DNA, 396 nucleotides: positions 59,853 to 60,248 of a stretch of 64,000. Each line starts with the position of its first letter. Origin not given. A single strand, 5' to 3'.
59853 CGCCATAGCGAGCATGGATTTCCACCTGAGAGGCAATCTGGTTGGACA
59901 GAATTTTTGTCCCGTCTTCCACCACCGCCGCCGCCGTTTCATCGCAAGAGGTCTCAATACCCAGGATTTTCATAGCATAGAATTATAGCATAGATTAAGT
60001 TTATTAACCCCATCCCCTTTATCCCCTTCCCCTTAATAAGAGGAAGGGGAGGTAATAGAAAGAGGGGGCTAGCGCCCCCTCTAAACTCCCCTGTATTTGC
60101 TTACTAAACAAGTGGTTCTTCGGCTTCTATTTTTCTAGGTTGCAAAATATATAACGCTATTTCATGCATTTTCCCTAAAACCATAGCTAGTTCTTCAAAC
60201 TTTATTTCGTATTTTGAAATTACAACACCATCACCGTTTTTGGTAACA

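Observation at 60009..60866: Single-gene low-GC cassette bracketed by inverted copies of a double-hairpin repeat, encoding an orphan protein with an RNxxxH (HEPN-like) motif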

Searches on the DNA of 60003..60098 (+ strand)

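Call 60: build_rna_model(alignment_id=A6)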
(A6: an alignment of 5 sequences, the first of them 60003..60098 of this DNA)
Model R1 built from alignment A6 (5 sequences, 102 columns); structure: RNAalifold consensus.
model positions 97; base pairs 19; branch points 1; effective number of sequences 2.26; information 0.59 bits per position. Calibrated on 0.2 Mb of random sequence (short: E-values are rough).
structure used (alignment columns):
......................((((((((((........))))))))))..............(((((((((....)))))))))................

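Call 61: search_with_rna_model(model_id=R1, sources=[window, L001, L003, L004, L005, L006, L007, L008, L009, L010, L011, L012, L013, L014, L015, L016, L017, L018, L019, L020, L021, L022, L023], max_evalue=1)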
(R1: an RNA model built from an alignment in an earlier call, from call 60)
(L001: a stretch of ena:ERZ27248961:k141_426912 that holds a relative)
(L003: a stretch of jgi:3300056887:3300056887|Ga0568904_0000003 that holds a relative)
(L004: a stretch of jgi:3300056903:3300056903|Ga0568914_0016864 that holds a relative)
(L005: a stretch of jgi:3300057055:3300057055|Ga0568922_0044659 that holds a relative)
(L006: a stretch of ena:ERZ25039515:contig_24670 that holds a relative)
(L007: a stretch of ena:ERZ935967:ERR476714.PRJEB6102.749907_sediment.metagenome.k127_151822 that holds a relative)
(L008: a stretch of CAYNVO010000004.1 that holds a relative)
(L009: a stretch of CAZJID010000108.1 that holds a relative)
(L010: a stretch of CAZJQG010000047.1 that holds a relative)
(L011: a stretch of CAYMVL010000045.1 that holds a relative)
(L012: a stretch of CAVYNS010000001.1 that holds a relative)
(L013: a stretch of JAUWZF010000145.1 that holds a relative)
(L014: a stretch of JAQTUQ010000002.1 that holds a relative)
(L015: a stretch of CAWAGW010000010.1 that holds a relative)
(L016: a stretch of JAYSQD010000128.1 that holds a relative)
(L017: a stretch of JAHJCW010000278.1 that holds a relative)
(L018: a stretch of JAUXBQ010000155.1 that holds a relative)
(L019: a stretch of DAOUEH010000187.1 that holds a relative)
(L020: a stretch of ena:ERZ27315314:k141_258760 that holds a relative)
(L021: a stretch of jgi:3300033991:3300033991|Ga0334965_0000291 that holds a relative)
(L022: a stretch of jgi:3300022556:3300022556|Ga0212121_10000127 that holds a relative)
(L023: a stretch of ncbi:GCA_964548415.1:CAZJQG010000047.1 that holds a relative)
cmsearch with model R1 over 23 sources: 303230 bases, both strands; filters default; matches with E-value up to 1: 27.
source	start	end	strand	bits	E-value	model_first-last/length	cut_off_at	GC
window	60778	60871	-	102.5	1.5e-21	1-97/97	no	0.47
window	60002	60097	+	97.9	1.8e-20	1-97/97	no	0.5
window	55189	55285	+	90.9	8.6e-19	1-97/97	no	0.55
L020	6632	6730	-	90.3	1.2e-18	1-97/97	no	0.51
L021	6632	6730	-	90.3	1.2e-18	1-97/97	no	0.51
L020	5835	5929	+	70.7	5.3e-14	1-97/97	no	0.49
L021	5835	5929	+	70.7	5.3e-14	1-97/97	no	0.49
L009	4208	4296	+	48.5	1e-08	1-97/97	no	0.57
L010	8773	8864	+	40.6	7.8e-07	1-97/97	no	0.51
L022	10315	10406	+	40.6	7.8e-07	1-97/97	no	0.51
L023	8773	8864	+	40.6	7.8e-07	1-97/97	no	0.51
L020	10587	10673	-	24.8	0.0044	1-97/97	no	0.47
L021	10587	10673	-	24.8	0.0044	1-97/97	no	0.47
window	55209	55236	-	23.6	0.0084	21-48/97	no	0.64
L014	11782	11851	-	23.2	0.01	1-97/97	no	0.46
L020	10612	10684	+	18.9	0.11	1-97/97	no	0.45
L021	10612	10684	+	18.9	0.11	1-97/97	no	0.45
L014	11788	11879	+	16.9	0.32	1-97/97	no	0.43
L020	6682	6709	+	16.9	0.32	21-48/97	no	0.64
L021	6682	6709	+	16.9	0.32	21-48/97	no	0.64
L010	5912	5985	+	16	0.52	1-97/97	no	0.45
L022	7454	7527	+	16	0.52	1-97/97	no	0.45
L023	5912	5985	+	16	0.52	1-97/97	no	0.45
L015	3850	3933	+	15.5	0.69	1-97/97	no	0.54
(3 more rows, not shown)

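Call 64: search_with_rna_model(model_id=R1, sources=[L024, L025, L026, L027], max_evalue=1)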
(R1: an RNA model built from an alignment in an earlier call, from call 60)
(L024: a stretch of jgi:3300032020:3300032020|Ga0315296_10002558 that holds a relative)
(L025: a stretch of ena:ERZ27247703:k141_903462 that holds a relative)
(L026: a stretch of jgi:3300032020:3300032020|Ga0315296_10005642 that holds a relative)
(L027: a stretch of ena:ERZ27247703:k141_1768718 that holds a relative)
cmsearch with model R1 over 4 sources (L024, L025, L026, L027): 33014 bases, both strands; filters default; matches with E-value up to 1: 11.
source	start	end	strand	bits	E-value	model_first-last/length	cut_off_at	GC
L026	6632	6727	-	85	2.4e-18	1-97/97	no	0.56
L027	1890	1985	-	85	2.4e-18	1-97/97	no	0.56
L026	3551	3641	+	60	2.1e-12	1-97/97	no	0.54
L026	3595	3702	-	44.3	1.1e-08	1-97/97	no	0.56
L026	5834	5931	+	41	6.8e-08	1-97/97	no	0.5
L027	1092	1189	+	41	6.8e-08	1-97/97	no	0.5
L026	5820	5898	-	20.1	0.0061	1-97/97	no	0.47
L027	1078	1156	-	20.1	0.0061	1-97/97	no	0.47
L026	6679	6706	+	17.6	0.024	21-48/97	no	0.64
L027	1937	1964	+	17.6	0.024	21-48/97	no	0.64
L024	3535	3612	+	13.2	0.27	1-97/97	no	0.45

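Call 71: search_with_rna_model(model_id=R1, sources=[L028, L029, L030, L031, L032, L033, L034, L035, L036, L037, L038, L039, L040, L041, L042, L043, L044, L045, L046, L047, L048, L049, L050, L051, L052, L053, L054, L055, L056, L057, L058, L059, L060, L061, L062, L063, L064, L065, L066, L067, L068, L069, L070, L071, L072, L073, L074, L075, L076, L077, L078, L079, L080, L081, L082, L083, L084, L085, L086, L087, L088, L089, L090, L091, L092, L093, L094, L095, L096, L097, L098, L099, L100, L101, L102, L103, L104, L105, L106, L107], max_evalue=0.01)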
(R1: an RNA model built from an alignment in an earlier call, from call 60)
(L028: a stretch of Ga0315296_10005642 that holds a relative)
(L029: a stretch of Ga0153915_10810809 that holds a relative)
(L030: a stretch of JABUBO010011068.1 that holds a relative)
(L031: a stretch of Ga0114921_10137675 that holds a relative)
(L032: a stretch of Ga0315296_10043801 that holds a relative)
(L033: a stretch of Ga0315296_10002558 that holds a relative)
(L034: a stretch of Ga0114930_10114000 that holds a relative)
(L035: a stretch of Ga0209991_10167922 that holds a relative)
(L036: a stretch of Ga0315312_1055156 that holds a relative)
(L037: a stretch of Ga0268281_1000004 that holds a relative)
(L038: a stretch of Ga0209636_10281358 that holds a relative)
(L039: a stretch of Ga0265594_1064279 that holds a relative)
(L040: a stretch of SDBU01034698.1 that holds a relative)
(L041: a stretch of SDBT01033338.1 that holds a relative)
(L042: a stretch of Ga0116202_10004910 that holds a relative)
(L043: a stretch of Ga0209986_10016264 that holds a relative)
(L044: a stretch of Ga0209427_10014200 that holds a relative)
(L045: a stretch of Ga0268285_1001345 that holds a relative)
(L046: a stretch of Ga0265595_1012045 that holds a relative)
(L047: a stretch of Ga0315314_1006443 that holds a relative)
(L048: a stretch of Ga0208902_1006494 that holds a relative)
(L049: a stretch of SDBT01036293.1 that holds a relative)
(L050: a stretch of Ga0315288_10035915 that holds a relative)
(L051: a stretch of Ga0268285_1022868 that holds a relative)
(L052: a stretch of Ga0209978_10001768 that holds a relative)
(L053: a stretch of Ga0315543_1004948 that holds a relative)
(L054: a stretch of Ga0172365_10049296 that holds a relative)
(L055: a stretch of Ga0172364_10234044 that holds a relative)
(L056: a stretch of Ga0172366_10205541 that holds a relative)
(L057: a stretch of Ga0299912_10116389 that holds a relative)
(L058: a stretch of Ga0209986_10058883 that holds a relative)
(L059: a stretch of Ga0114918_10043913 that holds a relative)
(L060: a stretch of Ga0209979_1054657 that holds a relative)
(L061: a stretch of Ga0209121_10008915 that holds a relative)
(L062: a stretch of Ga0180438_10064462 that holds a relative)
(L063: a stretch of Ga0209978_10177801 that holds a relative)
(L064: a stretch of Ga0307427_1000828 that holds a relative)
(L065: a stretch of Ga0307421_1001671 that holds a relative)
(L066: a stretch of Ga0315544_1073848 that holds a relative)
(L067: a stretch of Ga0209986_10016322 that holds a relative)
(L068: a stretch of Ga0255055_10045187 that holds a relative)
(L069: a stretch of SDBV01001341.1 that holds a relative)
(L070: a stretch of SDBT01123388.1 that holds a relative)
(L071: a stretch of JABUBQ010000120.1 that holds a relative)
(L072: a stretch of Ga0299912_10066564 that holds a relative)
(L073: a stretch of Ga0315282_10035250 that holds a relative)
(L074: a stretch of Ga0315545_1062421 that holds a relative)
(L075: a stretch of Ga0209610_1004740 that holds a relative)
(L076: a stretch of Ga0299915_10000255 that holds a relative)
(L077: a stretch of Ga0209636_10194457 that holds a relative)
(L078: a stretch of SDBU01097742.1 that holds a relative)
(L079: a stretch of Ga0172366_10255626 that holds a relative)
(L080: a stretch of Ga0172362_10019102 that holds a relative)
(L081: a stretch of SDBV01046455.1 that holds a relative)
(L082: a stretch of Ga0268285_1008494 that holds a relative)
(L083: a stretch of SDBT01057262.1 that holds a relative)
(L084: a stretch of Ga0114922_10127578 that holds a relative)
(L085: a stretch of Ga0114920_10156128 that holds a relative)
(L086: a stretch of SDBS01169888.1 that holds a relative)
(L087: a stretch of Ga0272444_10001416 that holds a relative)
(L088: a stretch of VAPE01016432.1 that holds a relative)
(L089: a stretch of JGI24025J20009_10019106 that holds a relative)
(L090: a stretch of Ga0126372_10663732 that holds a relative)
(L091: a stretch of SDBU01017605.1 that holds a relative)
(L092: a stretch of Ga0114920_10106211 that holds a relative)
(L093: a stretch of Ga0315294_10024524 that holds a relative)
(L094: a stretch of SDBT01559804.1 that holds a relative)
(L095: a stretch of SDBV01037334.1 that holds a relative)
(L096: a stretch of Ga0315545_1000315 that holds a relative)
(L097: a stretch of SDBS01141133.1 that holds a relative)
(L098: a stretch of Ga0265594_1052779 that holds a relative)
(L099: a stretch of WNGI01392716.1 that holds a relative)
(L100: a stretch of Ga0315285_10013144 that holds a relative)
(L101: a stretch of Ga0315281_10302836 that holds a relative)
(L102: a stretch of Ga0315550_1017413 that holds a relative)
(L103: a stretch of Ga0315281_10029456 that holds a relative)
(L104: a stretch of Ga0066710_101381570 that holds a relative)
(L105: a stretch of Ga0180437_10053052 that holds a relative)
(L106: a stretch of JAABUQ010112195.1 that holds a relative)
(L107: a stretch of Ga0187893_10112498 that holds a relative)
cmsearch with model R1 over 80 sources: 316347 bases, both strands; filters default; matches with E-value up to 0.01: 23.
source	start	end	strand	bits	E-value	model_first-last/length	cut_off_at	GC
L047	1358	1453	-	90.9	8.8e-19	1-97/97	no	0.51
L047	6919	7014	-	86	1.3e-17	1-97/97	no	0.51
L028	4632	4727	-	85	2.3e-17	1-97/97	no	0.56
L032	2213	2308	-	84.1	3.7e-17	1-97/97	no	0.57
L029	899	994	-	79.4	4.9e-16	1-97/97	no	0.53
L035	197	291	+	67.3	3.5e-13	1-97/97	no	0.48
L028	1551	1641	+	60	2e-11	1-97/97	no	0.54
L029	119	210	+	59.7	2.3e-11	1-97/97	no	0.52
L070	2344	2436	-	58.5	4.4e-11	1-97/97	no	0.55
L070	876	973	+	54.5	4e-10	1-97/97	no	0.5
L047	6624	6734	+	49.1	7.6e-09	1-97/97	no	0.5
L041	6097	6192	+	48.3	1.2e-08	1-97/97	no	0.55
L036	466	556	+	45.9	4.5e-08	1-97/97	no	0.53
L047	2301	2392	+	44.8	8.2e-08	1-97/97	no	0.53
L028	1595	1702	-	44.3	1e-07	1-97/97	no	0.56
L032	2125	2215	+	43.8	1.4e-07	1-97/97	no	0.51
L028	3834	3931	+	41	6.5e-07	1-97/97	no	0.5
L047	1196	1285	+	38.8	2.2e-06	1-97/97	no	0.5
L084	1224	1332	+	36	1e-05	1-97/97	no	0.56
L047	6816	6921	+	31.2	0.00013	1-97/97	no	0.4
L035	172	256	-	30.6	0.00019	1-97/97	no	0.45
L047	1385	1520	+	26.7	0.0016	1-97/97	no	0.44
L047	6945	7062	+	24.9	0.0044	1-97/97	no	0.49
